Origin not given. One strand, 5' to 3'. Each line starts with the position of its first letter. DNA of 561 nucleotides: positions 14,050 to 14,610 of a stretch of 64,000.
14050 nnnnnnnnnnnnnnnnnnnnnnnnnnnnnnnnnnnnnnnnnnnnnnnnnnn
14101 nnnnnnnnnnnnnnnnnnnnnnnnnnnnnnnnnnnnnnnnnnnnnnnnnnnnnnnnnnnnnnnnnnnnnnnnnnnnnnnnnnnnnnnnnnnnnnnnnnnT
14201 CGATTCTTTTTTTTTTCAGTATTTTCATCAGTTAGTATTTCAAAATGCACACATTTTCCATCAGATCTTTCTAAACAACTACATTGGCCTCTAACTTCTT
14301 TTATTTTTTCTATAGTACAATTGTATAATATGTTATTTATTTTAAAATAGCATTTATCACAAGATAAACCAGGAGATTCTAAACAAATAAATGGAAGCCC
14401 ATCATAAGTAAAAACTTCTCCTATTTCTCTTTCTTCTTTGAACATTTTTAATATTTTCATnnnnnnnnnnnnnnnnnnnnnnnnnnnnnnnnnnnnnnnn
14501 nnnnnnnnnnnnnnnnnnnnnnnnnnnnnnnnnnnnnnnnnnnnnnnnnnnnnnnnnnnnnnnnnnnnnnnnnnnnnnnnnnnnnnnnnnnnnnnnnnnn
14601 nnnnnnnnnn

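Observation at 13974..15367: Array of five Cys-rich ~70-aa mini-proteins plus a family E partner; the module recurs at 22649..23813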

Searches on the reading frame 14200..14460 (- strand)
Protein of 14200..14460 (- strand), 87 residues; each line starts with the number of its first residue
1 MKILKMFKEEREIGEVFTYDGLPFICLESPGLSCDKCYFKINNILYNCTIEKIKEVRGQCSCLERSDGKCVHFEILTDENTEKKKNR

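Call 3: search_protein_families(library=pfam, max_evalue=1, proteins=[window:14200-14460:-])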
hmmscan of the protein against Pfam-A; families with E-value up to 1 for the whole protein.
seq(87 aa): 1 family
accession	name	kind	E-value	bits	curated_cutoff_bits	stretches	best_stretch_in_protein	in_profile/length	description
PF09630.15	DUF2024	-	0.084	13.2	27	1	64-84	11-31/81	Domain of unknown function (DUF2024)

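Call 4: search_protein_families(library=phrogs, max_evalue=0.1, proteins=[window:14200-14460:-])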
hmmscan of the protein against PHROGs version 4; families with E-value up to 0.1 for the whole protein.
seq(87 aa): 1 family
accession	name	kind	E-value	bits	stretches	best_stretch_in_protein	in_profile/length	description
phrog_37879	-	unknown function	0.0059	17.6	1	22-85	11-68/137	-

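Call 12: find_homologous_proteins(query=A1, max_evalue=0.001)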
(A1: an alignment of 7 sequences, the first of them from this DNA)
Query A1 (7 sequences) (87 aa, profile of the alignment): 162 proteins with E <= 0.001 among 272 candidates; the best 120 are listed.
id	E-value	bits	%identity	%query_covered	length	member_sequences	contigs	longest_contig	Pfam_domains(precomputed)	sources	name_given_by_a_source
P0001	6.8e-24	102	27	90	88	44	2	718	-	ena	-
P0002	9.3e-24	101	41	43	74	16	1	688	-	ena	-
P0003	6.9e-23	98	32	84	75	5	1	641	-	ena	-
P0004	1.0e-22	98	34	77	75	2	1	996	-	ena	-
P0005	1.1e-22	98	33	77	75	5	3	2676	-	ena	-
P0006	2.1e-22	97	34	77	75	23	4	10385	-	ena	-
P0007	4.8e-22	96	100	93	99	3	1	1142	-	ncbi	-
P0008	5.9e-22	95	37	85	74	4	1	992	-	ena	-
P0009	8.5e-22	95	32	84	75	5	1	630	-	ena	-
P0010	9.2e-22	95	36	77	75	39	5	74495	-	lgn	-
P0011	1.4e-21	94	36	77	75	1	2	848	-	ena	-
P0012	1.5e-21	94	39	85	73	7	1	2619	-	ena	-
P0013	1.8e-21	94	33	84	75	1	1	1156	-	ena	-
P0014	3.3e-21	93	33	77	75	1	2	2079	-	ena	-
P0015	4.7e-21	92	85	99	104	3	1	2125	-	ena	-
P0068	2.8e-16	77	29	76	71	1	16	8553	-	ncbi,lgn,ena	-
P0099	9.3e-12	63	42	75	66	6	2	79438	-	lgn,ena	-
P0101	5.4e-11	60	50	34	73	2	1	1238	-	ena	-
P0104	9.5e-11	59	38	75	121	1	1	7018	-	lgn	-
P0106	3.5e-10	58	38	82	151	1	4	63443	PF19905.5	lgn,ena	-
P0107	5.6e-10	57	32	82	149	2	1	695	PF19905.5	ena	-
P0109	7.1e-10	57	36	84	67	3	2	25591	-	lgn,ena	-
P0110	1.2e-9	56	31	54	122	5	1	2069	-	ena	-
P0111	1.2e-9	56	36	79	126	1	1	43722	-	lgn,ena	-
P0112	1.5e-9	56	39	79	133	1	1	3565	-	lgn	-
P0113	1.6e-9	55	34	68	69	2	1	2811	-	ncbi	ncbi:MAG: hypothetical protein ACRC7W_05710 [Fusobacteriaceae bacterium]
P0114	1.8e-9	55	36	79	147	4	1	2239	-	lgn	-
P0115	2.2e-9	55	40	75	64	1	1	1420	-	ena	-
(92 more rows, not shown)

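Call 14: search_protein_families(library=pfam, max_evalue=0.1, proteins=[P0106, P0107, P0104, P0110, P0111, P0112, P0114])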
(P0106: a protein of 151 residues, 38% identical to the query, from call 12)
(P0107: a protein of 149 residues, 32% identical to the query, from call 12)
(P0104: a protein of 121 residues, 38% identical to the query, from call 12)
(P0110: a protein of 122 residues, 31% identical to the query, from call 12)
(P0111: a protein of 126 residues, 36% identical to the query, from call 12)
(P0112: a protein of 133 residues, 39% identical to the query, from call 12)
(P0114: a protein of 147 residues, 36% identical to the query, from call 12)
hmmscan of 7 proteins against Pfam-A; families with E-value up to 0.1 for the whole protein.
P0106 (151 aa): 2 families
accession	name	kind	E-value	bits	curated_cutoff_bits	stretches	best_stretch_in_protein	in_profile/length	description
PF19905.4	DUF6378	-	2.8e-22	79.2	27.1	1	71-148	2-80/81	Domain of unknown function (DUF6378)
PF10437.14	Lip_prot_lig_C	-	0.09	13.2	24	0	87-138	34-84/85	Bacterial lipoate protein ligase C-terminus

P0107 (149 aa): 1 family
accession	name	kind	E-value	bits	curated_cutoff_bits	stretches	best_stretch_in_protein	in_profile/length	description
PF19905.4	DUF6378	-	3.5e-21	75.7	27.1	1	70-147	2-80/81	Domain of unknown function (DUF6378)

P0104 (121 aa): 1 family
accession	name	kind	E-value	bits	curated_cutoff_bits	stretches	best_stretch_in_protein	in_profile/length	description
PF03673.18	UPF0128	-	0.0049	16.8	21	1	2-30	50-78/221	Uncharacterised protein family (UPF0128)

P0110 (122 aa): 0 families

P0111 (126 aa): 2 families
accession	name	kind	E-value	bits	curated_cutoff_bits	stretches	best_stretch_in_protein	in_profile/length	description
PF15682.10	Mustang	-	0.013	15.7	27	1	4-47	22-64/75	Musculoskeletal, temporally activated-embryonic nuclear protein 1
PF03673.18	UPF0128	-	0.027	14.4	21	1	2-30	50-78/221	Uncharacterised protein family (UPF0128)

P0112 (133 aa): 3 families
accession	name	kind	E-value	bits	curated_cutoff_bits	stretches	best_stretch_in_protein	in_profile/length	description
PF04977.20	DivIC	-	0.049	13.9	28.9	1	77-117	9-49/80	Septum formation initiator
PF19111.5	DUF5798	-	0.07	13.8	27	0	88-118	25-55/89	Family of unknown function (DUF5798)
PF06103.16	DUF948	-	0.097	13.3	37.2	0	72-124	6-58/89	Bacterial protein of unknown function (DUF948)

P0114 (147 aa): 1 family
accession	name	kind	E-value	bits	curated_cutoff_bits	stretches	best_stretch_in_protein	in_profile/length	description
PF03673.18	UPF0128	-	0.078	12.9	21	1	2-30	50-78/221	Uncharacterised protein family (UPF0128)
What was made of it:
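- In some proteins it is fused to DUF6378 (call 14).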

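Call 21: find_encoding_contigs(protein=P0010, flank=10000, max_places=3)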
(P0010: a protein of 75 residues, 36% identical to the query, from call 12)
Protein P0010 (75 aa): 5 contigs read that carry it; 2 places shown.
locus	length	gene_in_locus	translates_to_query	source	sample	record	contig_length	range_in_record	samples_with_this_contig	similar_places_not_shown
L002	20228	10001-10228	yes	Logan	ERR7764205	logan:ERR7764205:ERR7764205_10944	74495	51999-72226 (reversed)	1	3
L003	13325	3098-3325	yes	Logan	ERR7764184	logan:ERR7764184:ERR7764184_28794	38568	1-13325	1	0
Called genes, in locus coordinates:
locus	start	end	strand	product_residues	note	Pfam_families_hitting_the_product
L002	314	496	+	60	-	-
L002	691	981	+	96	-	-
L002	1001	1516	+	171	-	-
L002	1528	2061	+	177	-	-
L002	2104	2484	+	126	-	-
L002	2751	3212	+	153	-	-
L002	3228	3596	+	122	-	-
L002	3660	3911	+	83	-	-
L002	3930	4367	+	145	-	-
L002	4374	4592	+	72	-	-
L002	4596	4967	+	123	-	PF24240:DUF7448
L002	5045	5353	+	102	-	-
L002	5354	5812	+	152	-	-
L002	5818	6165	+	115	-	-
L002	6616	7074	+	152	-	-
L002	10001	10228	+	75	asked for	-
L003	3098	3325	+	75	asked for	-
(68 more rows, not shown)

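Call 31: search_protein_families(library=ncbifam, max_evalue=1, proteins=[P0113, P0115, P0109, P0101])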
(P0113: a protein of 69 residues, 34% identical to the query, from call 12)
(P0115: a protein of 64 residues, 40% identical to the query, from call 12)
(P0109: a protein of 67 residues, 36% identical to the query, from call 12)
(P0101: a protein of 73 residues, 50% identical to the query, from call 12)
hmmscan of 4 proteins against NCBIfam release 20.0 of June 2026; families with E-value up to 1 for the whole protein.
P0113 (69 aa): 0 families

P0115 (64 aa): 0 families

P0109 (67 aa): 0 families

P0101 (73 aa): 0 families

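Call 35: find_encoding_contigs(protein=P0099, flank=8000, max_places=2)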
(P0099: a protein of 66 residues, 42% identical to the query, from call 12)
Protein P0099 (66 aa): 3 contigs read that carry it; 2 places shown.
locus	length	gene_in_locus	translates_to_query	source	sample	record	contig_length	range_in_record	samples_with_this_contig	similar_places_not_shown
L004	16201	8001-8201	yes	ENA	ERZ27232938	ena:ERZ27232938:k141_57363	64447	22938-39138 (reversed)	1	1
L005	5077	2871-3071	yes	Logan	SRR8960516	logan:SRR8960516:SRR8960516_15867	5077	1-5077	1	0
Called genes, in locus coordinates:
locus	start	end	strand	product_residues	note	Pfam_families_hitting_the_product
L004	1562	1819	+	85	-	-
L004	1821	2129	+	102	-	-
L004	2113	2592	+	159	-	-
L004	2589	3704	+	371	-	PF00712:DNA_pol3_beta, PF02768:DNA_pol3_beta_3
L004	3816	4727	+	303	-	PF02086:MethyltransfD12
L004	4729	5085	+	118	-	-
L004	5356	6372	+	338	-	-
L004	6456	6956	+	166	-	-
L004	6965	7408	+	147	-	-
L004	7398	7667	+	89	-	-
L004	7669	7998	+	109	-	-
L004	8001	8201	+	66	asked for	-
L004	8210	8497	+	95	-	-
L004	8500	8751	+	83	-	-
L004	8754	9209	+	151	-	-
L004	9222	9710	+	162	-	-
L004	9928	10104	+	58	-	-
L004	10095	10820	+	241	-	-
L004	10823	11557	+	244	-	PF01555:N6_N4_Mtase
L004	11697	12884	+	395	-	PF12323:HTH_OrfB_IS605, PF01385:OrfB_IS605, PF07282:Cas12f1-like_TNB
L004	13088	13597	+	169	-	PF01844:HNH (weak)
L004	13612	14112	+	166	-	-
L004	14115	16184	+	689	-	PF03796:DnaB_C, PF13481:AAA_25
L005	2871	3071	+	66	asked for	-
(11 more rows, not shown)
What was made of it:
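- L004 (call 35)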

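Call 62: find_homologous_proteins(query=A5, max_evalue=0.001)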
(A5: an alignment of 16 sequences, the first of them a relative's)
Query A5 (16 sequences) (64 aa, profile of the alignment): 673 proteins with E <= 0.001 among 1444 candidates; the best 120 are listed.
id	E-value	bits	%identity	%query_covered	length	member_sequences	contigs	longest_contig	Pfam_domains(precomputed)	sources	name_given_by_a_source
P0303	4.2e-29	118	33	97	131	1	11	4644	-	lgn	-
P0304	2.9e-27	112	42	98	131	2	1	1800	-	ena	-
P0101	3.4e-22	96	46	100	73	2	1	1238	-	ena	-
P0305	1.6e-21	94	44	100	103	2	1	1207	-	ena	-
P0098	9.1e-21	91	57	100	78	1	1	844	-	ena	-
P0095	1.2e-20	91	45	100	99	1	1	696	-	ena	-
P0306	2.1e-20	90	44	98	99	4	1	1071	-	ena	-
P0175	2.5e-20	90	46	97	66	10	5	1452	-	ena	-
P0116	2.8e-20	90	47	98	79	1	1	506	-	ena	-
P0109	3.5e-20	90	50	98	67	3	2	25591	-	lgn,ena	-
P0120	6.5e-20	89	39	100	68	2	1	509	-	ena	-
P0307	6.9e-20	89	48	98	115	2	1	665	-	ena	-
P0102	1.4e-19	88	41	94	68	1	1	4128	-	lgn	-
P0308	1.6e-19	87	41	98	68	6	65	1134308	-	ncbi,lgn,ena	-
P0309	2.9e-19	87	49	97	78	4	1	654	-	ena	-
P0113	3.3e-19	86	44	100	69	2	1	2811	-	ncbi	ncbi:MAG: hypothetical protein ACRC7W_05710 [Fusobacteriaceae bacterium]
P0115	6.8e-19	85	100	100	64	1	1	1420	-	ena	-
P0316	1.4e-17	81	42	98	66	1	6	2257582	-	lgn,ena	-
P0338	5.9e-16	76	35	98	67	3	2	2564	-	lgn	-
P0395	1.0e-14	72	38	98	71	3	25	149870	-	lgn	-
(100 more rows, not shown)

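Call 66: list_cluster_members(proteins=[P0308, P0316, P0068, P0395])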
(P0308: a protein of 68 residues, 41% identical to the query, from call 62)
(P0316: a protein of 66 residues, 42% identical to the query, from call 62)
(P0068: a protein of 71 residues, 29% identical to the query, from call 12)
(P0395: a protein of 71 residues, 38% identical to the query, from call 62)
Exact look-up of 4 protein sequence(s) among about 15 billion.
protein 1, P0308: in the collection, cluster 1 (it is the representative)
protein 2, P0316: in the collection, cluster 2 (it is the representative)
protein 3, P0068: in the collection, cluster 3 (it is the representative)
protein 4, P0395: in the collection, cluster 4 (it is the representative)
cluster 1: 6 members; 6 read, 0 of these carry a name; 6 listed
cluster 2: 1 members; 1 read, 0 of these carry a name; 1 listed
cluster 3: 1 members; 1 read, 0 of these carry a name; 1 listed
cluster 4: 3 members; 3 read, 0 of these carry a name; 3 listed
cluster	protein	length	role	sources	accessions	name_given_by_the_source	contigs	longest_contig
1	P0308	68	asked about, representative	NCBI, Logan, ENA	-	-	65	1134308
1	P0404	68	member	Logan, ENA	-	-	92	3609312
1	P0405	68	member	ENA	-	-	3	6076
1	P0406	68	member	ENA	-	-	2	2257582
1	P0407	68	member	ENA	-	-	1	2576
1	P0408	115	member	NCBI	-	-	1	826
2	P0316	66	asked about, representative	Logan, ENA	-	-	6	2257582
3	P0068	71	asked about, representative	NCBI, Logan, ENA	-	-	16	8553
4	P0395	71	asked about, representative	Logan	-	-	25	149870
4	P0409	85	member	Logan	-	-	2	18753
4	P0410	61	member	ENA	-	-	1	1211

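Call 67: find_encoding_contigs(protein=P0308, flank=8000, max_places=2)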
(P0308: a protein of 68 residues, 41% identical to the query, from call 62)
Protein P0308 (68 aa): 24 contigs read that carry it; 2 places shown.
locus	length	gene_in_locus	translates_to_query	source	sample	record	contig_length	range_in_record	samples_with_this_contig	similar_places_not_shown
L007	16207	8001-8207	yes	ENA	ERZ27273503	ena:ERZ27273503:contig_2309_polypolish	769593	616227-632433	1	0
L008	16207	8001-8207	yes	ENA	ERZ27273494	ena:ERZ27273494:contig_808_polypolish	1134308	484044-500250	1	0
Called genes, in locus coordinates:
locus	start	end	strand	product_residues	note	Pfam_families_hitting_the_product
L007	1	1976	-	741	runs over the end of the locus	PF01807:Zn_ribbon_DnaG, PF08275:DNAG_N, PF01751:Toprim, PF13155:Toprim_2, PF13662:Toprim_4, PF10410:DnaB_bind (weak), PF28534:DUF8430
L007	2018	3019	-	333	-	PF00056:Ldh_1_N, PF02866:Ldh_1_C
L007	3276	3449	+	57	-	-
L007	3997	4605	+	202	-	-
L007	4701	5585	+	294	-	PF13401:AAA_22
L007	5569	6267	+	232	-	-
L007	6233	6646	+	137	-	-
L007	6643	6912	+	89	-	-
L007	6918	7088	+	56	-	-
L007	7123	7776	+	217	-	PF11363:DUF3164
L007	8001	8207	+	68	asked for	-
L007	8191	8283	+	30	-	-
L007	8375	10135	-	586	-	PF03050:DDE_Tnp_IS66, PF13817:DDE_Tnp_IS66_C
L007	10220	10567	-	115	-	PF05717:TnpB_IS66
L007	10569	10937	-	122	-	-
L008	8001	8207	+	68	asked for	-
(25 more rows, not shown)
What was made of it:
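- a Mu-like prophage (call 67) One member sits in a Mu-like early region (call 67).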

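Call 73: search_dna_similar(query=P0338, collection=phages, mode=protein, max_evalue=0.01, max_rows=40)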
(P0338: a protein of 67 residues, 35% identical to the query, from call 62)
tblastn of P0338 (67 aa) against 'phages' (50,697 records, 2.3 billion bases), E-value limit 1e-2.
Records with a match: 2; places in all: 2; records where one place covers at least 80% of the query: 2.
Best place of each record, by identity: <60% 2.
By first word of the organism name: phage 1; Bacteroides 1.
By host as written in the record: - 1; Bacteroides thetaiotaomicron BG12 1.
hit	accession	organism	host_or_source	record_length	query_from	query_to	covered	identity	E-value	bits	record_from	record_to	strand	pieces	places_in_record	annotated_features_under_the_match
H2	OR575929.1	phage csAssE-Sib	human gut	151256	2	66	97%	47.0%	1e-7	52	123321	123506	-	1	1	hypothetical protein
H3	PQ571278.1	Bacteroides phage BT2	Bacteroides thetaiotaomicron BG12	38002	3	66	96%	43.1%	3e-3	39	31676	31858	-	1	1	hypothetical protein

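Call 74: search_dna_similar(query=P0308, collection=phages, mode=protein, max_evalue=0.01, max_rows=40)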
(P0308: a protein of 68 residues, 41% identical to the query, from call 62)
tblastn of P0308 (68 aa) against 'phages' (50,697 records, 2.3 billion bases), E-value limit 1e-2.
Records with a match: 5; places in all: 5; records where one place covers at least 80% of the query: 5.
Best place of each record, by identity: <60% 5.
By first word of the organism name: Bacteroides 5.
By host as written in the record: Bacteroides caccae DA679 5.
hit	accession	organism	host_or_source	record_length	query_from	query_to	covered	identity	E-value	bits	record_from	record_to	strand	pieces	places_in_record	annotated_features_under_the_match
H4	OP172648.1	Bacteroides phage BC679P2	Bacteroides caccae DA679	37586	5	67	93%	31.8%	6e-3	38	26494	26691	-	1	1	hypothetical protein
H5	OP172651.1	Bacteroides phage BC679P5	Bacteroides caccae DA679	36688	5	66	91%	30.8%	7e-3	38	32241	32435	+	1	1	hypothetical protein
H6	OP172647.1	Bacteroides phage BC679P1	Bacteroides caccae DA679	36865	5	66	91%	30.8%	7e-3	38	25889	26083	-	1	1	hypothetical protein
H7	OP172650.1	Bacteroides phage BC679P4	Bacteroides caccae DA679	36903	5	66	91%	30.8%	7e-3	38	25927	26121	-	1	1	hypothetical protein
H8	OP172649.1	Bacteroides phage BC679P3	Bacteroides caccae DA679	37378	5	66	91%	30.8%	7e-3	38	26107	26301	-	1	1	hypothetical protein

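Call 75: get_annotated_region(hit=H3, flank=4000)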
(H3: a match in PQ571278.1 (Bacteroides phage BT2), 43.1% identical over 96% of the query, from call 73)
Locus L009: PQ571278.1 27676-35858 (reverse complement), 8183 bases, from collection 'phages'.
description: Bacteroides phage BT2, complete genome.
organism: Bacteroides phage BT2 (NCBI taxid 3385226)
taxonomy: Viruses
host: Bacteroides thetaiotaomicron BG12; source: sewage from septic tank; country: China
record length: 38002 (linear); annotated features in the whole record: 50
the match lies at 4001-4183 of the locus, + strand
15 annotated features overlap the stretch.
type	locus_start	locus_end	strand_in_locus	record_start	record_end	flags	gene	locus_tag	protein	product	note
CDS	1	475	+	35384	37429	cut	-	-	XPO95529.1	DNA polymerase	BT2_gp49; BT2_gp49; Annot2=(structure alignment-afuniprot50) AF-A0A6I2TZT4-F1-model_v4 POLAc domain-containing ...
CDS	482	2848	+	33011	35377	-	-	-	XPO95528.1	DNA helicase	BT2_gp48; BT2_gp48; Annot2=(structure alignment-afuniprot50) AF-A0A6L9HKV5-F1-model_v4 Virulence-associated protein ...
CDS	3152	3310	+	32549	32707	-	-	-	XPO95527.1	type IV pilin biogenesis protein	BT2_gp47; BT2_gp47; None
CDS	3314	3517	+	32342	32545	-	-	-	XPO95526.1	hypothetical protein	BT2_gp46; BT2_gp46; None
CDS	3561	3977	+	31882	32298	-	-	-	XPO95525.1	hypothetical protein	BT2_gp45; BT2_gp45; None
CDS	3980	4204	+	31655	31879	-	-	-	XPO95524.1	hypothetical protein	BT2_gp44; BT2_gp44; None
CDS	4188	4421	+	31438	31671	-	-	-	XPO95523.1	hypothetical protein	BT2_gp43; BT2_gp43; None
CDS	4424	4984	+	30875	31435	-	-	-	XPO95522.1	Nmad5 domain-containing protein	BT2_gp42; BT2_gp42; None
CDS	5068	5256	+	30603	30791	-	-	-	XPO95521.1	hypothetical protein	BT2_gp41; BT2_gp41; None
CDS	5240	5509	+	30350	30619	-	-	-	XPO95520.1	hypothetical protein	BT2_gp40; BT2_gp40; None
CDS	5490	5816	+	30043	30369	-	-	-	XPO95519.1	endonuclease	BT2_gp39; BT2_gp39; Annot2=(structure alignment-afuniprot50) AF-A0A496C7X6-F1-model_v4 VRR-NUC domain-containing ...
CDS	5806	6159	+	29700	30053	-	-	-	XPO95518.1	hypothetical protein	BT2_gp38; BT2_gp38; None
CDS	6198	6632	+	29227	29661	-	-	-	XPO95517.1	hypothetical protein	BT2_gp37; BT2_gp37; None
CDS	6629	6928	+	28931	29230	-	-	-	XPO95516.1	hypothetical protein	BT2_gp36; BT2_gp36; None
CDS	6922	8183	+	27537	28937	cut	-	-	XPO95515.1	DNA helicase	BT2_gp35; BT2_gp35; Annot2=(hmm profile search-phrog [Rank2]) phrog_62 DNA helicase;Annot3=(structure ...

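Call 76: get_annotated_region(hit=H6, flank=4000)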
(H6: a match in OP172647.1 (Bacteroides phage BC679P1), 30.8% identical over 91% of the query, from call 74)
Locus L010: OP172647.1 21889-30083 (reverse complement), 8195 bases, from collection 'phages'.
description: Bacteroides phage BC679P1, complete genome.
organism: Bacteroides phage BC679P1 (NCBI taxid 2968539)
taxonomy: Viruses; Duplodnaviria; Heunggongvirae; Uroviricota; Caudoviricetes
host: Bacteroides caccae DA679; source: municipal sewage; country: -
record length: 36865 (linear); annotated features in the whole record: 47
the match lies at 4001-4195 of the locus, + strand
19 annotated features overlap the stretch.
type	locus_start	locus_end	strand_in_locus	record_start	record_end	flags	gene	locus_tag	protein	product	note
CDS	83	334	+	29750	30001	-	-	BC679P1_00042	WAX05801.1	hypothetical protein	-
CDS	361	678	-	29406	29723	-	-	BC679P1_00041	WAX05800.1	hypothetical protein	-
CDS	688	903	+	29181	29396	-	-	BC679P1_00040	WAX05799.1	hypothetical protein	-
CDS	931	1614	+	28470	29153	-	-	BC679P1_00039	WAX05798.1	hypothetical protein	-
CDS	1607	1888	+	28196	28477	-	-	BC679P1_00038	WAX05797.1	hypothetical protein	-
CDS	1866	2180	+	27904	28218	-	-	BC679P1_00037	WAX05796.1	hypothetical protein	-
CDS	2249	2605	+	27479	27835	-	-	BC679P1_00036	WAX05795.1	hypothetical protein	-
CDS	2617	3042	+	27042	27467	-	-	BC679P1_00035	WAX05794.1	hypothetical protein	-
CDS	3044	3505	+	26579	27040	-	-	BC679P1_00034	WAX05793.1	hypothetical protein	-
CDS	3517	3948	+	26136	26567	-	-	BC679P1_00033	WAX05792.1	hypothetical protein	-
CDS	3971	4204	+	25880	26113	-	-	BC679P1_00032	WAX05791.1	hypothetical protein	-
CDS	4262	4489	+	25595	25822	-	-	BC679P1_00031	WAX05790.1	hypothetical protein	-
CDS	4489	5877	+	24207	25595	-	-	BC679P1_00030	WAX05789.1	hypothetical protein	-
CDS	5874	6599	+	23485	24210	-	DAM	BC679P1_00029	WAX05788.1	DNA adenine methylase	-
CDS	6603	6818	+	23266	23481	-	-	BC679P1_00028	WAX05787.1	hypothetical protein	-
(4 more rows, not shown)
